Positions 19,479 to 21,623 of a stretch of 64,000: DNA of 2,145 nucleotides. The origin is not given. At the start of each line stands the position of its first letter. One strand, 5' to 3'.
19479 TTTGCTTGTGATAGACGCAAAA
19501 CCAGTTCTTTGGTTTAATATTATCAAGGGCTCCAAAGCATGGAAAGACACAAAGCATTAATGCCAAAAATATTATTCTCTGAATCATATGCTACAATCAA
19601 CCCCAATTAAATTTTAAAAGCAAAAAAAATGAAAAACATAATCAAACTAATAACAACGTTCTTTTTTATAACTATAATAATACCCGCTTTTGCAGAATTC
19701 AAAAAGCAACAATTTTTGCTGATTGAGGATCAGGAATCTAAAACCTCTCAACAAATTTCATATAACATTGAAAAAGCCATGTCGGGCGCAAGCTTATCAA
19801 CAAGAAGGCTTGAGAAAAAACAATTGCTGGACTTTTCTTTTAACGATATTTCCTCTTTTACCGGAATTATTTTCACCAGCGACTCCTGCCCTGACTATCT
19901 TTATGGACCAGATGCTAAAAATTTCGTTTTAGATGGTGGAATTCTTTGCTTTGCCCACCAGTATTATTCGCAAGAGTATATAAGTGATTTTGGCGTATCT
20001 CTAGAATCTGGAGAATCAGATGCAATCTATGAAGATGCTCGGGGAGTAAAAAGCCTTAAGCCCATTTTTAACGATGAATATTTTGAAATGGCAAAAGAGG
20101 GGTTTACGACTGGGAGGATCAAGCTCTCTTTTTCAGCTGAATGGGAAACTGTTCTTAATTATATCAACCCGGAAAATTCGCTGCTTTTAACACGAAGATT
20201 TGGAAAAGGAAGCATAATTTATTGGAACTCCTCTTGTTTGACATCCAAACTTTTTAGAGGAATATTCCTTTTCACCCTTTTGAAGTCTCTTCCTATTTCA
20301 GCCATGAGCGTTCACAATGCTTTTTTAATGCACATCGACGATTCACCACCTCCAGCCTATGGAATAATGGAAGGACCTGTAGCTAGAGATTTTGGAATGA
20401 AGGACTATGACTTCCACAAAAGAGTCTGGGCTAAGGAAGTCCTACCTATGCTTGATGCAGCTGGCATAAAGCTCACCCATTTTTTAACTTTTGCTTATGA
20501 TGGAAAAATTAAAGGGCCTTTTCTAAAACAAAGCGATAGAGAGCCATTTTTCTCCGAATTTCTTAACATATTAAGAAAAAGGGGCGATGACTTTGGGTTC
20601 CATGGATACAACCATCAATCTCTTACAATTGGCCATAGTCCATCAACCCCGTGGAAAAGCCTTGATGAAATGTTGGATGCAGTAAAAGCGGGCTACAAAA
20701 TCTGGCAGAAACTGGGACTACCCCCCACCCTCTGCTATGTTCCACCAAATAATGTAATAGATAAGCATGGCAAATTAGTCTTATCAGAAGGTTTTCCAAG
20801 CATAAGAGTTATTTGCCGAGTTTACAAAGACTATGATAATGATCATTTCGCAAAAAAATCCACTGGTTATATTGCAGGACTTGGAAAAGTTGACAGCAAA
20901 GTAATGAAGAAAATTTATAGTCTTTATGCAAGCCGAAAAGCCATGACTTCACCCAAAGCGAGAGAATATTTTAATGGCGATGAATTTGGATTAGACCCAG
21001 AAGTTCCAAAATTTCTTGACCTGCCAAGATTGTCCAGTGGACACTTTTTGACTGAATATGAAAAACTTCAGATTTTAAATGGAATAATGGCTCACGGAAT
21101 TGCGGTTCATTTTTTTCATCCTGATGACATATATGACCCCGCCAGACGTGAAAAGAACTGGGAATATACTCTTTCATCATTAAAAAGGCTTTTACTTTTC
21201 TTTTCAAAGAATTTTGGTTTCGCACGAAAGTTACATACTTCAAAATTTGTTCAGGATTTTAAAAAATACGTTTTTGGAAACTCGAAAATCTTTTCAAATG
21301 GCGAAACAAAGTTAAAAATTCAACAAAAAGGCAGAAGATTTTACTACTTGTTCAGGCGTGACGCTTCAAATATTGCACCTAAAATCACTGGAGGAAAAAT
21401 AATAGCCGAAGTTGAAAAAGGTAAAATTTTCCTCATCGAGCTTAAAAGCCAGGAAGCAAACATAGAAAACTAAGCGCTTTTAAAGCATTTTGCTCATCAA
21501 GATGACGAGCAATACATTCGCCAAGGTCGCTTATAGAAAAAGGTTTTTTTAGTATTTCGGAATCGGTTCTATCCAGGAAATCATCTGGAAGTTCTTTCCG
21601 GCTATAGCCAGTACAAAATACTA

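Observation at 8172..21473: Pel-type exopolysaccharide locus with rearranged gene order, split pelA and no pelC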

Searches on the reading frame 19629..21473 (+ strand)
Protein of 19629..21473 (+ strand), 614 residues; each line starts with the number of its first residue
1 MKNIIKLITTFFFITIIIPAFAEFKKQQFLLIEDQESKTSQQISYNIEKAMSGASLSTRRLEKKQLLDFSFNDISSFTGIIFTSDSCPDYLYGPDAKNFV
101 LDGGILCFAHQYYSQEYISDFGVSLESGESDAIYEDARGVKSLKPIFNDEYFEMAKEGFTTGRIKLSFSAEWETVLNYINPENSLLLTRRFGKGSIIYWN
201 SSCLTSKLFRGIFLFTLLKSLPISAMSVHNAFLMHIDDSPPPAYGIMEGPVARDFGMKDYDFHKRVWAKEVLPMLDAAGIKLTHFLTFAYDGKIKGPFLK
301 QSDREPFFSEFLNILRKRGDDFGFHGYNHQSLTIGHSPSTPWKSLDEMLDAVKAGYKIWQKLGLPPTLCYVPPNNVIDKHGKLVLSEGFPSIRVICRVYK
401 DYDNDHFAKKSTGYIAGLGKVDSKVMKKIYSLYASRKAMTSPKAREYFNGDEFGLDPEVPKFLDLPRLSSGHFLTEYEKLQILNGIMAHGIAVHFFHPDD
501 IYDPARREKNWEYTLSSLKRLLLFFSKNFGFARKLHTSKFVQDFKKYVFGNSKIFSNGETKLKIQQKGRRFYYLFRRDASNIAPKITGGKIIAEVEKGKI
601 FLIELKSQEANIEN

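Call 3: search_protein_families(library=pfam, proteins=[window:19629-21473:+], max_evalue=0.01)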
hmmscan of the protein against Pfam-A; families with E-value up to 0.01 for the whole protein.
window:19629-21473:+ (614 aa): 3 families
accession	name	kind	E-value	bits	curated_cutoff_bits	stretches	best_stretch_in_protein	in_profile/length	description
PF09960.14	DUF2194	-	1.9e-69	234.9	30.4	2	26-405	36-429/582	Uncharacterised protein conserved in bacteria (DUF2194)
PF10096.14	DUF2334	-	4.2e-11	43.3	26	1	270-431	20-183/203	Uncharacterized protein conserved in bacteria (DUF2334)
PF01522.26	Polysacc_deac_1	-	0.00045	20.6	23.1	1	265-372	18-103/124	Polysaccharide deacetylase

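Call 4: search_protein_families(library=ncbifam, proteins=[window:19629-21473:+], max_evalue=0.01)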
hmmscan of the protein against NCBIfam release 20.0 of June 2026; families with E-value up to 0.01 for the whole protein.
window:19629-21473:+ (614 aa): 0 families

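Call 74: find_homologous_proteins(query=window:19629-21473:+, max_evalue=1e-10)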
Query window:19629-21473:+ (614 aa): 41 proteins with E <= 1e-10 among 7938 candidates.
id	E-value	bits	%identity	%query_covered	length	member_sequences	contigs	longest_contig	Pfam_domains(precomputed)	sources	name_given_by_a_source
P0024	4.2e-275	932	64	100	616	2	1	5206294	PF10096.15,PF09960.15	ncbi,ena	-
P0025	3.3e-206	704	52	96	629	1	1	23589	PF10096.15,PF09960.15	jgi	jgi:hypothetical protein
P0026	2.1e-197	675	52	92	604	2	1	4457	PF10096.15,PF09960.15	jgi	jgi:hypothetical protein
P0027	1.0e-182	627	47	99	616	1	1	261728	PF10096.15,PF09960.15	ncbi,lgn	ncbi:MAG: DUF2194 domain-containing protein [Candidatus Rifleibacteriota bacterium]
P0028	4.9e-182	625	46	99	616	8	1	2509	PF10096.15,PF09960.15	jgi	jgi:hypothetical protein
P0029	1.9e-178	613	46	98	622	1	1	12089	PF10096.15,PF09960.15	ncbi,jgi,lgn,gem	-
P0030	2.1e-178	613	46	98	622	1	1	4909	PF10096.15,PF09960.15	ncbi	ncbi:MAG: DUF2194 domain-containing protein [Candidatus Riflebacteria bacterium]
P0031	2.2e-178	612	46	98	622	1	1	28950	PF10096.15,PF09960.15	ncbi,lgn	ncbi:MAG: DUF2194 domain-containing protein [Candidatus Rifleibacteriota bacterium]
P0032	1.0e-176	607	45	99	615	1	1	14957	PF10096.15,PF09960.15,PF01522.27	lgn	-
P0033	2.0e-176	606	44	99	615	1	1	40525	PF10096.15,PF09960.15,PF01522.27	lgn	-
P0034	2.1e-176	606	46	94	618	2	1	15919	PF10096.15,PF09960.15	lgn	-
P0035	7.4e-176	604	45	98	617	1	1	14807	PF10096.15,PF09960.15,PF01522.27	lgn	-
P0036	3.0e-175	602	45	99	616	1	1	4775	PF10096.15,PF09960.15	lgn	-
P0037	5.8e-175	601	44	99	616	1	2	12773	PF10096.15,PF09960.15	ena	-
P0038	2.7e-174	599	45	95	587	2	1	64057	PF10096.15,PF09960.15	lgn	-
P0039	1.5e-173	597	46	94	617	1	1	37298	PF10096.15,PF09960.15,PF01522.27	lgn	-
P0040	3.9e-173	595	46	95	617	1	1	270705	PF10096.15,PF09960.15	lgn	-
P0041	1.4e-170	587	43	99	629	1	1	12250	PF10096.15,PF09960.15,PF01522.27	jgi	-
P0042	9.1e-166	571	44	95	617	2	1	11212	PF10096.15,PF09960.15,PF01522.27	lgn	-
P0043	4.7e-155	535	41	98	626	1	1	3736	PF10096.15,PF09960.15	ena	-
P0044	6.2e-144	499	41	95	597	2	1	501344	PF10096.15,PF09960.15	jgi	jgi:hypothetical protein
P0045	1.2e-133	465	40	99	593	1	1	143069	PF10096.15,PF09960.15,PF01522.27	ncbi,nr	ncbi:MAG: DUF2194 domain-containing protein [Candidatus Riflebacteria bacterium]|nr:DUF2194 domain-c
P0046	1.9e-133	464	37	99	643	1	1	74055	PF10096.15,PF09960.15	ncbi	-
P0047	2.8e-133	464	39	96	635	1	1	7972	PF10096.15,PF09960.15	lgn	-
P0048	1.2e-128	448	38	95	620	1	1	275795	PF10096.15,PF09960.15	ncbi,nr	ncbi:MAG: DUF2194 domain-containing protein [Candidatus Riflebacteria bacterium]|nr:DUF2194 domain-c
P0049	8.4e-124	432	38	96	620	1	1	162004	PF10096.15,PF09960.15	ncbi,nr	ncbi:MAG: DUF2194 domain-containing protein [Candidatus Riflebacteria bacterium]|nr:DUF2194 domain-c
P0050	3.3e-115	404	35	96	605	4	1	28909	PF10096.15,PF09960.15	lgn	-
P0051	2.2e-114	401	36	95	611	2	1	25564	PF09960.15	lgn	-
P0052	7.5e-106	373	36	93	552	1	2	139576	PF10096.15,PF09960.15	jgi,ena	-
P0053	1.9e-37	147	28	59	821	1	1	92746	PF09960.15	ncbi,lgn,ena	-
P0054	8.4e-31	125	26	70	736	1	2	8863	PF10096.15,PF09960.15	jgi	jgi:hypothetical protein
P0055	3.6e-29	120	27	78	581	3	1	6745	PF10096.15,PF09960.15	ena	-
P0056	7.9e-26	109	29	51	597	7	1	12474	PF09960.15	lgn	-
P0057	2.8e-22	97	24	83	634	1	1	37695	PF09960.15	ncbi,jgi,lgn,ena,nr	ncbi:MAG: DUF2194 domain-containing protein [Treponema sp.]|nr:DUF2194 domain-containing protein [Tr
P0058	1.7e-21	94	22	96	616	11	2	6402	PF10096.15,PF09960.15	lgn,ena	-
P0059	4.0e-21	93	22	96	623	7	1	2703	PF10096.15,PF09960.15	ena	-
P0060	1.5e-20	91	23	66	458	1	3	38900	PF10096.15,PF09960.15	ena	-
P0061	1.7e-19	88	24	63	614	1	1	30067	PF10096.15,PF09960.15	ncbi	-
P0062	2.2e-18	84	22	96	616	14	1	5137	PF10096.15,PF09960.15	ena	-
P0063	2.6e-18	84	21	92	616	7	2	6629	PF10096.15,PF09960.15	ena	-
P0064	4.3e-18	83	23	77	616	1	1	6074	PF10096.15,PF09960.15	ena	-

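Call 75: find_encoding_contigs(protein=P0057, flank=10000, max_places=1)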
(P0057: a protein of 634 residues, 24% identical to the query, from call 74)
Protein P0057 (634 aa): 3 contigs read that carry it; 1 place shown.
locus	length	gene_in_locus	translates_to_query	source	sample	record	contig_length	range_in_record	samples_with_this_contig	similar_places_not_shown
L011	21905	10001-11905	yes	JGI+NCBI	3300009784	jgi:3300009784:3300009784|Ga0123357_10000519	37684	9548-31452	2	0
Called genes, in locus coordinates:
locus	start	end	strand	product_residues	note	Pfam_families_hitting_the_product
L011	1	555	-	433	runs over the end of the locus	PF16656:Pur_ac_phosph_N, PF00149:Metallophos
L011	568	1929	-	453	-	PF02321:OEP (faint)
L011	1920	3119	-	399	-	-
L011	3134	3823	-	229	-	PF16316:DUF4956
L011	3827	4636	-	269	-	PF09359:VTC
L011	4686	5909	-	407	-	PF16656:Pur_ac_phosph_N (weak), PF00149:Metallophos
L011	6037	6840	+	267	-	-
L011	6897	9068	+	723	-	PF01370:Epimerase, PF13493:DUF4118 (weak)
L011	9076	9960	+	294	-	-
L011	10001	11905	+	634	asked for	PF09960:DUF2194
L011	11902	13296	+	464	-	PF11997:DUF3492, PF13439:Glyco_transf_4 (weak), PF00534:Glycos_transf_1, PF13692:Glyco_trans_1_4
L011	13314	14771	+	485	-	PF16933:PelG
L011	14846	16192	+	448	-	PF16173:DUF4874, PF16116:DUF4832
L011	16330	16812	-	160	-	-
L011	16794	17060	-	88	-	-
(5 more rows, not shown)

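Call 76: find_encoding_contigs(protein=P0053, flank=10000, max_places=1)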
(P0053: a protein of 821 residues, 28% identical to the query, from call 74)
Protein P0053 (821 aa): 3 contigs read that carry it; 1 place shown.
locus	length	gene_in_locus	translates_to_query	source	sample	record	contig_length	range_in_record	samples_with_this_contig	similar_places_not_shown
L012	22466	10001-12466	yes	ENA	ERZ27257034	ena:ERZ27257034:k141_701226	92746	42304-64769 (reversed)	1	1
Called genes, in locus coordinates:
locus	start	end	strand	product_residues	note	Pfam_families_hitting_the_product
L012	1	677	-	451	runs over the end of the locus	PF12544:LAM_C (weak)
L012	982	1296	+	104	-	PF02617:ClpS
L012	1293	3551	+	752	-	PF02861:Clp_N, PF13191:AAA_16 (weak), PF00004:AAA, PF17871:AAA_lid_9, PF00004:AAA, PF07724:AAA_2, PF07728:AAA_5, PF10431:ClpB_D2-small, +10 more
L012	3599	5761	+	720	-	PF00512:HisKA (weak), PF02518:HATPase_c, PF00072:Response_reg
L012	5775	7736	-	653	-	PF23161:HTH_RNase_II (weak), PF00773:RNB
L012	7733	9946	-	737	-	PF23139:OB_YrrC, PF14520:HHH_5, PF14490:HHH_RecD2, PF13086:AAA_11 (faint), PF13245:AAA_19, PF13604:AAA_30, PF18335:SH3_13, PF13538:UvrD_C_2, +1 more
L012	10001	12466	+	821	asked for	PF09960:DUF2194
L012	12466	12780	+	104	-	-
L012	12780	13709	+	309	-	PF03537:Glyco_hydro_114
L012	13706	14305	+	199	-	PF04367:DUF502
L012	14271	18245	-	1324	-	PF12895:ANAPC3 (faint), PF07719:TPR_2 (faint), PF13181:TPR_8 (faint), PF23914:TPR_CcmH_CycH (faint), PF02985:HEAT (faint), PF13646:HEAT_2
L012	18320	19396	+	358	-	PF00158:Sigma54_activat, PF14532:Sigma54_activ_2, PF07728:AAA_5 (weak), PF25601:AAA_lid_14, PF02954:HTH_8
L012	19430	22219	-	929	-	PF00526:Dicty_CTDC (weak)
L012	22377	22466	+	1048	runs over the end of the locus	PF01833:TIG (faint)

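Call 77: find_encoding_contigs(protein=P0046, flank=10000, max_places=1)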
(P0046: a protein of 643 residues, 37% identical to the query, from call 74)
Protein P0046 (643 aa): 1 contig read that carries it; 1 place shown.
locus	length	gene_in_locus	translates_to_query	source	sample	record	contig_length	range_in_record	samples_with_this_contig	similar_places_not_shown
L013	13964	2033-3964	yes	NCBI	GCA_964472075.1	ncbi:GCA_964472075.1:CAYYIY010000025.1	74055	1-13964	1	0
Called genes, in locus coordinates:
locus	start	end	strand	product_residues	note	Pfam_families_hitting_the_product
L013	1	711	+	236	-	?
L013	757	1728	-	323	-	PF03537:Glyco_hydro_114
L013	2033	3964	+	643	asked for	PF09960:DUF2194, PF10096:DUF2334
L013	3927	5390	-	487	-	PF16933:PelG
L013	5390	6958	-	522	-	PF11997:DUF3492, PF13579:Glyco_trans_4_4 (weak), PF13439:Glyco_transf_4, PF00534:Glycos_transf_1, PF13692:Glyco_trans_1_4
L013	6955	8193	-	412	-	-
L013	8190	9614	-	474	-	PF13493:DUF4118 (weak), PF01590:GAF (weak), PF13492:GAF_3 (weak), PF00990:GGDEF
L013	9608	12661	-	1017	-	PF00515:TPR_1 (faint), PF07719:TPR_2 (faint), PF13428:TPR_14 (faint), PF23914:TPR_CcmH_CycH (faint), PF14559:TPR_19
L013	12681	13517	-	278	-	-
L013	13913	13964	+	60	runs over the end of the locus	PF01740:STAS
